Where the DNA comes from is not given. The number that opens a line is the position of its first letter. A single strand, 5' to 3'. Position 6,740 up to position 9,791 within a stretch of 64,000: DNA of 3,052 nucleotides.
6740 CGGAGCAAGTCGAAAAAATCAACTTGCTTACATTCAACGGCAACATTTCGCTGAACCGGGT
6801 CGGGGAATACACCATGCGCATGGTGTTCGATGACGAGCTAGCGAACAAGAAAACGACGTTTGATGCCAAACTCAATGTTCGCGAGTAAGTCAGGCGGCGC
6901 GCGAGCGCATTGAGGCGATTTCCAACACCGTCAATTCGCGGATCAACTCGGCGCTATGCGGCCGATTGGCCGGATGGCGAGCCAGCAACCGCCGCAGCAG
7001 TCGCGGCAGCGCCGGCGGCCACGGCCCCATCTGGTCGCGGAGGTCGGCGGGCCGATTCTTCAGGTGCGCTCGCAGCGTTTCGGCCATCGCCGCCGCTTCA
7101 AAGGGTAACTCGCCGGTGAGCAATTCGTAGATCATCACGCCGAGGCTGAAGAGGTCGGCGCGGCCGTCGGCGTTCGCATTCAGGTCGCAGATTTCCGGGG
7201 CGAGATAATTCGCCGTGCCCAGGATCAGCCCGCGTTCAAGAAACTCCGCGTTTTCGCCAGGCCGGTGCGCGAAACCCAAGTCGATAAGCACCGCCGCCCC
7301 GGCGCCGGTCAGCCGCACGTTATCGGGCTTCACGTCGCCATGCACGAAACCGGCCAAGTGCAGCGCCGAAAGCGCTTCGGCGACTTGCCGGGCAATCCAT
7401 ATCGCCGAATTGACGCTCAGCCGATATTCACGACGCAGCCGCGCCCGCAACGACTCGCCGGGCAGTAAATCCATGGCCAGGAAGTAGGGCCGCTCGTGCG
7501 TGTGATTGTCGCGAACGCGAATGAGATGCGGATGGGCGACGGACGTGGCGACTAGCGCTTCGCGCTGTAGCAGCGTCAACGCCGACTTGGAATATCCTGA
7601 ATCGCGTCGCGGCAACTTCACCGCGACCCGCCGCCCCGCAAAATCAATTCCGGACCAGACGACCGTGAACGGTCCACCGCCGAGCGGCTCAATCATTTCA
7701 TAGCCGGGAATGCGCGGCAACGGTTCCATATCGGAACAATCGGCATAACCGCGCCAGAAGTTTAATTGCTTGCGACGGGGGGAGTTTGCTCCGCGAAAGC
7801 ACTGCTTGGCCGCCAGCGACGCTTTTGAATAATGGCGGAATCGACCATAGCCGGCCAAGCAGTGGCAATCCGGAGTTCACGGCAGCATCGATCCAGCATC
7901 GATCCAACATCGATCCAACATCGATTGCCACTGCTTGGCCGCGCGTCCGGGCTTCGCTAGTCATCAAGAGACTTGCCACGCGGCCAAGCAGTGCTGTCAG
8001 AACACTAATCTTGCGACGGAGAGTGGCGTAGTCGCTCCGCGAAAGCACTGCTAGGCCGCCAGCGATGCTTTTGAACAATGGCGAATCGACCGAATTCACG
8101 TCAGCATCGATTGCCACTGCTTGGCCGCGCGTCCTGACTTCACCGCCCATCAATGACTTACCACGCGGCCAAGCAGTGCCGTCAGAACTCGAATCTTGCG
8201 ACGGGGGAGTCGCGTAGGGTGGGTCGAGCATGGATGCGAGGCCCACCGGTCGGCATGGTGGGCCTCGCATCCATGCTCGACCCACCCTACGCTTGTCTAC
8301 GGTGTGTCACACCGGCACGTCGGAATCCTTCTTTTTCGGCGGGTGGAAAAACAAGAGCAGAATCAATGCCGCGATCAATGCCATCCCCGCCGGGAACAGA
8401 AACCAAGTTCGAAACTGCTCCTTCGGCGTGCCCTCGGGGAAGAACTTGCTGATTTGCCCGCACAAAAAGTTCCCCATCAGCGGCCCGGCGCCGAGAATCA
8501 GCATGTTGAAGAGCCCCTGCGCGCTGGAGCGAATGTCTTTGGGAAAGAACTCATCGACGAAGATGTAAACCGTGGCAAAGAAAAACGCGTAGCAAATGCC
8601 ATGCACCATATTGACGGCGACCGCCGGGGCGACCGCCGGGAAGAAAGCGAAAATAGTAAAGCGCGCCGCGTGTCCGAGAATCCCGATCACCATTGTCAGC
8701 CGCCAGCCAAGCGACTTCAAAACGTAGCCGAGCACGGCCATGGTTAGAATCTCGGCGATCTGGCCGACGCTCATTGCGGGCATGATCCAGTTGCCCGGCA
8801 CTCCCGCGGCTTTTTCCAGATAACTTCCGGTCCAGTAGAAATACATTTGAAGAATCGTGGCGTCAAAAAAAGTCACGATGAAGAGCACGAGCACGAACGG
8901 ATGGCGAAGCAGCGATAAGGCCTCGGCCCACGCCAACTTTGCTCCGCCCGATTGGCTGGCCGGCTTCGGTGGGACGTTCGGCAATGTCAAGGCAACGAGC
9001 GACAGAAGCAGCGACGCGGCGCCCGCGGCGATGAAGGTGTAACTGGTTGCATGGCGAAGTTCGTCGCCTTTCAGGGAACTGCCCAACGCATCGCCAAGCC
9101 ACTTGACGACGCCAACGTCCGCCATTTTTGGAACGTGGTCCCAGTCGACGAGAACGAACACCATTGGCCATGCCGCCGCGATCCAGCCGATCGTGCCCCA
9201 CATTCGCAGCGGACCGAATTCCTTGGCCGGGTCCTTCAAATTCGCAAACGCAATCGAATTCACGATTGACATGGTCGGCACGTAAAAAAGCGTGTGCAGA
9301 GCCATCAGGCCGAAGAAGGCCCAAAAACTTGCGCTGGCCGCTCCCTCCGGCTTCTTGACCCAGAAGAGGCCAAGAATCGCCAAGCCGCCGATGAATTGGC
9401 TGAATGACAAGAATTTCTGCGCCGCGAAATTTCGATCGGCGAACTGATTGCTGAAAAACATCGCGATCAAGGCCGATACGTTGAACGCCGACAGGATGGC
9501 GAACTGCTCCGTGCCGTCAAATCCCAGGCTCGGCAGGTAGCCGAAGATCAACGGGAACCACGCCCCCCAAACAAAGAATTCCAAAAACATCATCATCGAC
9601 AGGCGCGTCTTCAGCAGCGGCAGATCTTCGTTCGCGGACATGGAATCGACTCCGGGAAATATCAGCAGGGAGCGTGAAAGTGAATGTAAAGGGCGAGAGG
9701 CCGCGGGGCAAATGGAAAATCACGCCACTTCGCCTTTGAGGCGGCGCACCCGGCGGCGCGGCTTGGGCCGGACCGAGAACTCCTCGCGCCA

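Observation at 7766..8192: Tandem array of a MITE/REP-like structured repeat with a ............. palindromic core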

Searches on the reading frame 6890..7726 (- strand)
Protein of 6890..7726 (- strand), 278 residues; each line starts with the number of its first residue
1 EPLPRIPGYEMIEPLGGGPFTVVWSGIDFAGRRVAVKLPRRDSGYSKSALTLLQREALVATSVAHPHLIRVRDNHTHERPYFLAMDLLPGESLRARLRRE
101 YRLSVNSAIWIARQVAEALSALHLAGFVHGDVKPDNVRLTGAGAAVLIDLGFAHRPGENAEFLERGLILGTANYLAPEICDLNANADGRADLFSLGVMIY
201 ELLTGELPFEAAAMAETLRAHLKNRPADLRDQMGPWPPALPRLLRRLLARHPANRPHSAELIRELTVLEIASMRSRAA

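Call 34: search_protein_families(library=pfam, proteins=[window:6890-7726:-], max_evalue=0.01)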
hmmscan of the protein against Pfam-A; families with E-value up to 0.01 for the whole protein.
window:6890-7726:- (278 aa): 4 families
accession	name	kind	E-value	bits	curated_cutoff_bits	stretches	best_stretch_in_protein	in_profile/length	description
PF00069.31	Pkinase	-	1.9e-37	129.5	31.7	1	9-262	1-258/263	Protein kinase domain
PF07714.23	PK_Tyr_Ser-Thr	-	1.1e-26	94.1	23.1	1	10-265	2-258/258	Protein tyrosine and serine/threonine kinase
PF01636.29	APH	-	1.2e-06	29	23.2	2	110-154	149-198/239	Phosphotransferase enzyme family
PF03109.22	ABC1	-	0.0096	15.5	22.9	0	82-160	144-221/244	ABC1 atypical kinase-like domain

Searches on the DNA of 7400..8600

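Call 7: search_rna_families(source=window, start=7400, end=8600, threshold=evalue, max_evalue=10)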
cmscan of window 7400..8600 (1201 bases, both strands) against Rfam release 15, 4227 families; matches with E-value up to 10: 18.
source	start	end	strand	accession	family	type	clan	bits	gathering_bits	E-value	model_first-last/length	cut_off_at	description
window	8212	8292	-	RF04119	MIR1858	Gene; miRNA;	-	47.2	137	1.1e-06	43-161/197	no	MIR1858 microRNA precursor family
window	8212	8292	+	RF04119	MIR1858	Gene; miRNA;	-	46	137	2.1e-06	43-161/197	no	MIR1858 microRNA precursor family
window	8218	8286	+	RF03646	MIR9776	Gene; miRNA;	-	44.4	100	4.6e-06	1-84/84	no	MIR9776 microRNA precursor family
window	8210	8294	+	RF03599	MIR1883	Gene; miRNA;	-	44.3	128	2e-06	1-118/118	no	MIR1883 microRNA precursor family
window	8218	8286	-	RF03646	MIR9776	Gene; miRNA;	-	44.2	100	5.4e-06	1-84/84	no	MIR9776 microRNA precursor family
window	8210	8294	-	RF03599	MIR1883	Gene; miRNA;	-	43.7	128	2.9e-06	1-118/118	no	MIR1883 microRNA precursor family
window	8213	8291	+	RF03946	mir-3132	Gene; miRNA;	-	37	84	0.00016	1-75/75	no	mir-3132 microRNA precursor family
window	8213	8291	-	RF03946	mir-3132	Gene; miRNA;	-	36.8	84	0.00018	1-75/75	no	mir-3132 microRNA precursor family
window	8212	8293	-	RF03433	mir-2576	Gene; miRNA;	-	32.8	83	0.0058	1-120/120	no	mir-2576 microRNA precursor family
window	8211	8293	+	RF03211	mir-666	Gene; miRNA;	-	25.6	70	0.043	1-86/86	no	mir-666 microRNA precursor family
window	8219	8284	+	RF04220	HCV_SL588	Cis-reg;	-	23.9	79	0.054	1-81/81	no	SL588 non-coding RNA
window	8212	8292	-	RF02571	Mcr7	Gene; sRNA;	-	21.7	380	0.0066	36-198/351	no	mcr7 sRNA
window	8215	8291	+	RF03397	mir-1234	Gene; miRNA;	-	21.4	70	1.2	1-57/57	no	mir-1234 microRNA precursor family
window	8213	8289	-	RF03397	mir-1234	Gene; miRNA;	-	21.4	70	1.2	1-57/57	no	mir-1234 microRNA precursor family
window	8230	8274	+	RF03614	mir-3431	Gene; miRNA;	-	20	100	0.31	1-86/86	no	mir-3431 microRNA precursor family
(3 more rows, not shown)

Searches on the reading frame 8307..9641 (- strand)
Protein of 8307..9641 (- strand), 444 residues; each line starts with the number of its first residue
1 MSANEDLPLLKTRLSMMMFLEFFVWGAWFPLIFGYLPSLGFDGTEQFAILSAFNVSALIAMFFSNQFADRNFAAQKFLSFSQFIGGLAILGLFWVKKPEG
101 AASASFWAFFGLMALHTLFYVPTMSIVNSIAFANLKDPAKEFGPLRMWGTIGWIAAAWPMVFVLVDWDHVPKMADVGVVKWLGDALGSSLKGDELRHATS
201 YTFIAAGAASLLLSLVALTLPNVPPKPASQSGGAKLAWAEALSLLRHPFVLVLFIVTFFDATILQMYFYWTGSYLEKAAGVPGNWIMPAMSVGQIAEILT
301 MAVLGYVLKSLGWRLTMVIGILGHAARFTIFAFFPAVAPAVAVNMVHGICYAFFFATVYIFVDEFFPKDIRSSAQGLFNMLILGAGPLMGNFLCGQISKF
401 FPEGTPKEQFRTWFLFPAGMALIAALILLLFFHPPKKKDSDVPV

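Call 18: find_encoding_contigs(protein=window:8307-9641:-, flank=10000, max_places=6)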
Protein window:8307-9641:- (444 aa): no gene with exactly this product is on record in the collection.

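Call 34: search_protein_families(library=pfam, proteins=[window:8307-9641:-], max_evalue=0.01)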
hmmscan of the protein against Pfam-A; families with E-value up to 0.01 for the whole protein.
window:8307-9641:- (444 aa): 3 families
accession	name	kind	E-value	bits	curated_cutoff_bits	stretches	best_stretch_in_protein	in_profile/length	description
PF03825.22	Nuc_H_symport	-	5.3e-107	358.7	25.9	2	199-436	158-399/400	Nucleoside H+ symporter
PF12832.13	MFS_1_like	-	4.5e-35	121.8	25.2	1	12-398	2-362/373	MFS_1 like family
PF07690.21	MFS_1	-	2.4e-25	89.6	33.4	3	199-381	150-338/347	Major Facilitator Superfamily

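Call 36: find_homologous_proteins(query=window:8307-9641:-, max_evalue=1e-50)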
Query window:8307-9641:- (444 aa): 7132 proteins with E <= 1e-50 among 8000 candidates; the best 120 are listed.
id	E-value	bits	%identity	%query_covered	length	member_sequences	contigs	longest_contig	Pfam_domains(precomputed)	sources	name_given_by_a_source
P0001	1.4e-292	989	100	100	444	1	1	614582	PF03825.23,PF12832.14,PF07690.22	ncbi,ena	-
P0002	1.1e-257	874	86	100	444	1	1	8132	PF03825.23,PF12832.14,PF07690.22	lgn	-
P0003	4.4e-252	855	84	99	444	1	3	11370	PF03825.23,PF12832.14,PF07690.22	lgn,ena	-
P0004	4.3e-239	812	81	100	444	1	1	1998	PF03825.23,PF12832.14,PF07690.22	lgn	-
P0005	4.0e-230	783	79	99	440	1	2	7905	PF03825.23,PF12832.14,PF07690.22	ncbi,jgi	jgi:nucleoside transporter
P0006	2.1e-216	738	74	99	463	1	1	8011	PF03825.23,PF12832.14,PF07690.22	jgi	jgi:nucleoside transporter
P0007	1.5e-196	672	68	97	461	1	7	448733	PF03825.23,PF12832.14,PF07690.22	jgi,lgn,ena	jgi:nucleoside transporter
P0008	5.2e-194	664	68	97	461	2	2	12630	PF03825.23,PF12832.14,PF07690.22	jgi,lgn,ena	-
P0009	3.9e-193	661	67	97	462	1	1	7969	PF03825.23,PF12832.14,PF07690.22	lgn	-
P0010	4.5e-192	657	68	97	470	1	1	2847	PF03825.23,PF12832.14,PF07690.22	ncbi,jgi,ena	jgi:nucleoside transporter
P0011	9.8e-192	656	68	97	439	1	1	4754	PF03825.23,PF12832.14,PF07690.22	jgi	jgi:nucleoside transporter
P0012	3.4e-191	654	67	100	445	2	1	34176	PF03825.23,PF12832.14,PF07690.22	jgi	jgi:nucleoside transporter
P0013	2.4e-190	652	67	97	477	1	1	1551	PF03825.23,PF12832.14,PF07690.22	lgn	-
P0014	3.0e-190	651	66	98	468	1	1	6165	PF03825.23,PF12832.14,PF07690.22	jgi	jgi:nucleoside transporter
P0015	1.6e-188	646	69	97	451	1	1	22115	PF03825.23,PF12832.14,PF07690.22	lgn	-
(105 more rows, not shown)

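Call 38: find_encoding_contigs(protein=P0001, flank=3000, max_places=3)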
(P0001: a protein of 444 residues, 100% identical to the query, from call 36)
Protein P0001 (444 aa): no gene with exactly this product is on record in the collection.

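Call 39: find_encoding_contigs(protein=P0002, flank=5000, max_places=3)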
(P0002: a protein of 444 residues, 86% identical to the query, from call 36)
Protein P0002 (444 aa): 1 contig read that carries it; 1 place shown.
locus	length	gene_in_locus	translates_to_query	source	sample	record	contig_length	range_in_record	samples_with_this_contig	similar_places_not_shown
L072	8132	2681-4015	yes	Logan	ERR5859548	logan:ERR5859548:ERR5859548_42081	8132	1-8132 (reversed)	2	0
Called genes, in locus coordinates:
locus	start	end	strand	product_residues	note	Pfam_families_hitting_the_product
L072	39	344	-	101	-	-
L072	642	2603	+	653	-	PF12679:ABC2_membrane_2 (weak), PF12698:ABC2_membrane_3 (weak)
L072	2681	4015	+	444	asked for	PF03825:Nuc_H_symport, PF07690:MFS_1, PF12832:MFS_1_like, PF03825:Nuc_H_symport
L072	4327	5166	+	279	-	PF00069:Pkinase, PF01636:APH (weak), PF03109:ABC1 (faint), PF07714:PK_Tyr_Ser-Thr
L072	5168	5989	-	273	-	-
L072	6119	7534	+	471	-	PF23023:Anti-Pycsar_Apyc1 (weak), PF00753:Lactamase_B, PF16661:Lactamase_B_6 (weak), PF12706:Lactamase_B_2, PF10996:Beta-Casp, PF07521:RMMBL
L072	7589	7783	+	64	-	PF09720:Unstab_antitox (weak)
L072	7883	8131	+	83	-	?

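Call 40: find_encoding_contigs(protein=P0003, flank=5000, max_places=3)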
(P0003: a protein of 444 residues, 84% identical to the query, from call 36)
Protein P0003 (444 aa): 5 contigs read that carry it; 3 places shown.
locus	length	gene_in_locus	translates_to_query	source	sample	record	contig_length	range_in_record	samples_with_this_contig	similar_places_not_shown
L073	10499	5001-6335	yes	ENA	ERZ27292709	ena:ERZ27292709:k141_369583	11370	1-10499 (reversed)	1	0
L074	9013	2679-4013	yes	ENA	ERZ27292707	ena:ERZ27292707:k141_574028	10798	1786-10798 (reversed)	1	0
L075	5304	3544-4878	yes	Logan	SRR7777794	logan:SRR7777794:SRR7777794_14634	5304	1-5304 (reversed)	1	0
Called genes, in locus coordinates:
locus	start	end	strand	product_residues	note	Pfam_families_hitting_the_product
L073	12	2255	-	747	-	PF02837:Glyco_hydro_2_N, PF22666:Glyco_hydro_2_N2, PF00703:Glyco_hydro_2, PF02836:Glyco_hydro_2_C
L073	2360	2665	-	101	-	-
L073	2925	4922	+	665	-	PF12679:ABC2_membrane_2 (weak), PF12698:ABC2_membrane_3 (weak)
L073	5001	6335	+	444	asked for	PF03825:Nuc_H_symport, PF12832:MFS_1_like, PF03825:Nuc_H_symport, PF07690:MFS_1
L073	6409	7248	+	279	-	PF00069:Pkinase, PF01636:APH (faint), PF03109:ABC1 (faint), PF07714:PK_Tyr_Ser-Thr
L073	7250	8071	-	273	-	-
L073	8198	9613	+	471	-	PF23023:Anti-Pycsar_Apyc1 (weak), PF00753:Lactamase_B, PF16661:Lactamase_B_6 (weak), PF12706:Lactamase_B_2, PF10996:Beta-Casp, PF07521:RMMBL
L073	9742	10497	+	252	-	?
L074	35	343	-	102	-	-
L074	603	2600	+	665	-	PF12679:ABC2_membrane_2 (weak), PF12698:ABC2_membrane_3 (weak)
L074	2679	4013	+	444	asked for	PF03825:Nuc_H_symport, PF12832:MFS_1_like, PF03825:Nuc_H_symport, PF07690:MFS_1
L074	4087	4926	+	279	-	PF00069:Pkinase, PF01636:APH (faint), PF03109:ABC1 (faint), PF07714:PK_Tyr_Ser-Thr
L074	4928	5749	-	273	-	-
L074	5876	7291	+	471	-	PF23023:Anti-Pycsar_Apyc1 (weak), PF00753:Lactamase_B, PF16661:Lactamase_B_6 (weak), PF12706:Lactamase_B_2, PF10996:Beta-Casp, PF07521:RMMBL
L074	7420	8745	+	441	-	PF07394:DUF1501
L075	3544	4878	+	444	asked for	PF03825:Nuc_H_symport, PF12832:MFS_1_like, PF03825:Nuc_H_symport, PF07690:MFS_1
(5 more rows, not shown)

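Call 44: list_cluster_members(proteins=[P0001])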
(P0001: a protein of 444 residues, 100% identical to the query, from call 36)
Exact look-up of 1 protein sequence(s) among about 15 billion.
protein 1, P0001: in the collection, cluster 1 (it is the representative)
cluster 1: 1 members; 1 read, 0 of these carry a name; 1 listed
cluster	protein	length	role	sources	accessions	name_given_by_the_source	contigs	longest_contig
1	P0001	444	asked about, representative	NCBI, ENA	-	-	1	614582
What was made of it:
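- Tried and rejected: Looking up the source contig through the exact transporter protein failed twice (calls 18, 38), and the cluster carries no name (call 44).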

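Call 45: find_encoding_contigs(protein=P0005, flank=3000, max_places=2)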
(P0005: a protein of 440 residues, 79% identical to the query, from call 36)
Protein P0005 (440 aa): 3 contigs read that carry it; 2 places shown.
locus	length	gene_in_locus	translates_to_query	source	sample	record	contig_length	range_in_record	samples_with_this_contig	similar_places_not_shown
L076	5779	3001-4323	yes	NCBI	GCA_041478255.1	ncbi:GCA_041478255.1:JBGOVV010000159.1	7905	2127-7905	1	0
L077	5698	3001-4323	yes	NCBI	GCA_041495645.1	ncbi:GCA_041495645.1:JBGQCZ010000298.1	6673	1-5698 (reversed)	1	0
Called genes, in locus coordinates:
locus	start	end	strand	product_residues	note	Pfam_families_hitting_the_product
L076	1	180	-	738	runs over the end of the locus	PF02837:Glyco_hydro_2_N, PF22666:Glyco_hydro_2_N2, PF00703:Glyco_hydro_2, PF02836:Glyco_hydro_2_C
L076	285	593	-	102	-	-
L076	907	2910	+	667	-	PF12679:ABC2_membrane_2, PF12698:ABC2_membrane_3 (weak)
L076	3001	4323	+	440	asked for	PF03825:Nuc_H_symport, PF12832:MFS_1_like, PF03825:Nuc_H_symport, PF07690:MFS_1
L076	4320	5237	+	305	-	PF00069:Pkinase, PF07714:PK_Tyr_Ser-Thr, PF01636:APH (weak), PF06293:Kdo (weak), PF03109:ABC1 (weak)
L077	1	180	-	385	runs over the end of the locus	?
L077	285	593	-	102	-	-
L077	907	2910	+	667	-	PF12679:ABC2_membrane_2, PF12698:ABC2_membrane_3 (weak)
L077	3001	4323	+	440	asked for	PF03825:Nuc_H_symport, PF12832:MFS_1_like, PF03825:Nuc_H_symport, PF07690:MFS_1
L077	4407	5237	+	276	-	PF00069:Pkinase, PF01636:APH (weak), PF07714:PK_Tyr_Ser-Thr, PF06293:Kdo (weak), PF03109:ABC1 (weak)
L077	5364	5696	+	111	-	?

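Call 46: find_encoding_contigs(protein=P0006, flank=3000, max_places=2)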
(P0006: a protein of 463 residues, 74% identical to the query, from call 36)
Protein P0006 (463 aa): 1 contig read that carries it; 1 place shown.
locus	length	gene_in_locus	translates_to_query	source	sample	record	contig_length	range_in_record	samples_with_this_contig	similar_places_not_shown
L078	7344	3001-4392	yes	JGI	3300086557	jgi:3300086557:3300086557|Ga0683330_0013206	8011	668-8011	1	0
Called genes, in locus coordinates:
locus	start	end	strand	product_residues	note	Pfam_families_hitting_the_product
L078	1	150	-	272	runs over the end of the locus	?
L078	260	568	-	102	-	-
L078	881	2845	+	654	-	PF12679:ABC2_membrane_2 (weak), PF12698:ABC2_membrane_3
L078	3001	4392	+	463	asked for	PF03825:Nuc_H_symport, PF12832:MFS_1_like, PF03825:Nuc_H_symport, PF07690:MFS_1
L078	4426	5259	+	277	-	PF00069:Pkinase, PF01636:APH (faint), PF07714:PK_Tyr_Ser-Thr, PF03109:ABC1 (weak)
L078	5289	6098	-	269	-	-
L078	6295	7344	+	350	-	?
